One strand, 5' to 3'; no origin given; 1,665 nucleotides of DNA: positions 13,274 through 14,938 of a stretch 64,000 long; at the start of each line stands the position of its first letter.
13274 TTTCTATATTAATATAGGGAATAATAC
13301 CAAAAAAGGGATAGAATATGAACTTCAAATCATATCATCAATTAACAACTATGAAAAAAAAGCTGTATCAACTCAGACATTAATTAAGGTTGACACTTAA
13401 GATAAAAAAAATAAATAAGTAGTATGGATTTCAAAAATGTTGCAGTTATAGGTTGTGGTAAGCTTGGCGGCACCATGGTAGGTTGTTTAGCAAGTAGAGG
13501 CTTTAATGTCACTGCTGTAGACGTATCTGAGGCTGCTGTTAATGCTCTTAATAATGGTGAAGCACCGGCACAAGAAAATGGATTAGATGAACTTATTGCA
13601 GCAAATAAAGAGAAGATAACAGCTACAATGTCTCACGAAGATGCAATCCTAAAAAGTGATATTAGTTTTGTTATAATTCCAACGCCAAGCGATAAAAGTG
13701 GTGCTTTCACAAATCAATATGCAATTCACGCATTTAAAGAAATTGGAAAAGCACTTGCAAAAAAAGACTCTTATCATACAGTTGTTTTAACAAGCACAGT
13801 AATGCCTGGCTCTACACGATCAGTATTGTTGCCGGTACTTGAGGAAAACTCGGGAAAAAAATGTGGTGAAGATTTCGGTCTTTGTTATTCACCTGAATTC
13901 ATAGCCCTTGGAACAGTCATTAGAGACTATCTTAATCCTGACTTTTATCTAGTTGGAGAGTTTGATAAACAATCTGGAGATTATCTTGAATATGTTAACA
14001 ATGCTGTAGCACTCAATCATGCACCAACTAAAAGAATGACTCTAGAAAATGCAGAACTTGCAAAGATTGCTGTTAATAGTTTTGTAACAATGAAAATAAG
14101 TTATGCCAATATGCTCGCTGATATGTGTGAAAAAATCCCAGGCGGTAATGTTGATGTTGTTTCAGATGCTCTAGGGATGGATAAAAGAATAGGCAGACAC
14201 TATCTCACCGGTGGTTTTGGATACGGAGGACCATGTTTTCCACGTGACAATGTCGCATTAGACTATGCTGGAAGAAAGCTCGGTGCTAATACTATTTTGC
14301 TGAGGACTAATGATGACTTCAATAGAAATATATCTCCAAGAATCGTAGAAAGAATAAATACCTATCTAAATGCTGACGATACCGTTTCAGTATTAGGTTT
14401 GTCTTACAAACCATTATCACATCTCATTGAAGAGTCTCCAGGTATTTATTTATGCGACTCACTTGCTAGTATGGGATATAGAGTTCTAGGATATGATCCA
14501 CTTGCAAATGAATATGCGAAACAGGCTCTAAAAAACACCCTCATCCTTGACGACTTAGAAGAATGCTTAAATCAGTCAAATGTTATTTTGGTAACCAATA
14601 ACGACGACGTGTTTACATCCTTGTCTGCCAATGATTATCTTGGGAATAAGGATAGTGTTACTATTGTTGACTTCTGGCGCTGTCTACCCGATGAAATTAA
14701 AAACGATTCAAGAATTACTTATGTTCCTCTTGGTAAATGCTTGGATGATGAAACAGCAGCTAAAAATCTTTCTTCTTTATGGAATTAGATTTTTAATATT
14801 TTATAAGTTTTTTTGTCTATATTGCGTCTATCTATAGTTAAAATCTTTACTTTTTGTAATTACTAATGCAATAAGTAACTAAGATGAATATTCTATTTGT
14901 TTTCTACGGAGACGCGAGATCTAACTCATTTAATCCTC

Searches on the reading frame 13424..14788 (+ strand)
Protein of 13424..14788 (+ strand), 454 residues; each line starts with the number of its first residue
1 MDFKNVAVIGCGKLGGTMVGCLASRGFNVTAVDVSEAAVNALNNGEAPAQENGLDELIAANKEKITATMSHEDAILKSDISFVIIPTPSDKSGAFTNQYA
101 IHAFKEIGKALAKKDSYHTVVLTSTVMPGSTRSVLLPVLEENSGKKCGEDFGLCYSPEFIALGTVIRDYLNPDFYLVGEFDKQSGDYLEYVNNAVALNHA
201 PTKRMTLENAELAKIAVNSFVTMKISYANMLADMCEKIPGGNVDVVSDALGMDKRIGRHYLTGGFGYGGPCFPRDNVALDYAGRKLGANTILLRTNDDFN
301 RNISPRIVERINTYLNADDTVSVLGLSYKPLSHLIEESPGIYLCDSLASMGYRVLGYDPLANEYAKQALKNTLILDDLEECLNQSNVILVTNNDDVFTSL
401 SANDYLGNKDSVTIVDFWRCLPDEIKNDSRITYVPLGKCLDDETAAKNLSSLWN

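Call 5: search_protein_families(library=pfam, proteins=[window:13424-14788:+], max_evalue=0.01)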
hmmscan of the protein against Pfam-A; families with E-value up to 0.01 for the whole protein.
window:13424-14788:+ (454 aa): 10 families
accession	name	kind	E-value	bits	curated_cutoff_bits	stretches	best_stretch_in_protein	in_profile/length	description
PF03721.20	UDPG_MGDP_dh_N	-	1.4e-40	139.3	27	1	5-188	2-184/187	UDP-glucose/GDP-mannose dehydrogenase family, NAD binding domain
PF00984.24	UDPG_MGDP_dh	-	1.7e-25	89.4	25.4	1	208-301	1-93/94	UDP-glucose/GDP-mannose dehydrogenase family, central domain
PF03720.21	UDPG_MGDP_dh_C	-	1.3e-14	54.8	30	1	323-421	2-101/103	UDP-glucose/GDP-mannose dehydrogenase family, UDP binding domain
PF03446.21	NAD_binding_2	-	1e-07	32.5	21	1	5-97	1-75/161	NAD binding domain of 6-phosphogluconate dehydrogenase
PF02826.25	2-Hacid_dh_C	-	1.2e-05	25.2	25.1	0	4-59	37-90/178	D-isomer specific 2-hydroxyacid dehydrogenase, NAD binding domain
PF02737.24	3HCDH_N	-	4.9e-05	23.8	22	1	5-47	1-43/180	3-hydroxyacyl-CoA dehydrogenase, NAD binding domain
PF02558.23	ApbA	-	0.00064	19.8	22.2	1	6-83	1-72/150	Ketopantoate reductase PanE/ApbA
PF02254.24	TrkA_N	-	0.0013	19.5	23.8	0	6-46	1-41/116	TrkA-N domain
PF01210.29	NAD_Gly3P_dh_N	-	0.0016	18.8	23.1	0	5-87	1-79/158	NAD-dependent glycerol-3-phosphate dehydrogenase N-terminus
PF01488.26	Shikimate_DH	-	0.0044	17.5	24.3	0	4-80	13-95/138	Shikimate / quinate 5-dehydrogenase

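Call 6: search_protein_families(library=ncbifam, proteins=[window:13424-14788:+], max_evalue=0.01)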
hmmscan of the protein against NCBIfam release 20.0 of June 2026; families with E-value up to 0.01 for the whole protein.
window:13424-14788:+ (454 aa): 23 families
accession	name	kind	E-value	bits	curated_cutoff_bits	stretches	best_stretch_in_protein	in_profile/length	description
TIGR03026.1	NDP-sugDHase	subfamily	3.1e-92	309.5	189.8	1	5-417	2-411/413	nucleotide sugar dehydrogenase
NF041297.1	UDPGDh_AglM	equivalog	6.7e-85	285.6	670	1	5-403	2-401/429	UDP-glucose 6-dehydrogenase AglM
NF047673.2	TeichurnBiosyTuaD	equivalog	3.2e-62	211.1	700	1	4-438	2-431/439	UDP-glucose 6-dehydrogenase TuaD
NF040825.1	UDPMaNacDH_Arch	equivalog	7.3e-29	100.8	750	1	5-402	2-382/418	UDP-N-acetyl-D-mannosamine dehydrogenase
NF011631.0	PRK15057.1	equivalog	2.2e-26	92.9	757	1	7-390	4-365/388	UDP-glucose 6-dehydrogenase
NF008286.0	PRK11064.1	equivalog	1.1e-23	83.5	459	1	1-403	1-405/420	UDP-N-acetyl-D-mannosamine dehydrogenase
NF011729.0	PRK15182.1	equivalog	5.8e-13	48.4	592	1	4-424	7-419/425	Vi polysaccharide biosynthesis UDP-N-acetylglucosamine C-6 dehydrogenase TviB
NF042925.1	FHMPC_DH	equivalog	2.3e-06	27.1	500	1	5-75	2-75/304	5-formyl-3-hydroxy-2-methylpyridine 4-carboxylate 5-dehydrogenase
NF045649.1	2X_seleno_MduS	exception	0.00021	20.4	380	1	4-78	43-112/338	methyltransferase domain-containing selenoprotein MduS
NF006143.0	PRK08293.1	equivalog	0.00045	19.6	312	1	1-71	2-79/291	3-hydroxyacyl-CoA dehydrogenase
NF004474.0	PRK05808.1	subfamily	0.0007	19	408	1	1-67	1-61/283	3-hydroxybutyryl-CoA dehydrogenase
NF007161.0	PRK09599.1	subfamily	0.00098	18.4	271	1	5-61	2-57/302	NADP-dependent phosphogluconate dehydrogenase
NF043037.1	ThreonDh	equivalog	0.0017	17.8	350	1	4-50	3-49/297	L-threonate dehydrogenase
NF004699.0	PRK06035.1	equivalog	0.0017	17.5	500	1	1-44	1-45/294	3-hydroxyacyl-CoA dehydrogenase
NF053647.1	pMurD2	equivalog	0.002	17.1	550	1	5-146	2-127/405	pseudomurein biosynthesis peptide ligase pMurD2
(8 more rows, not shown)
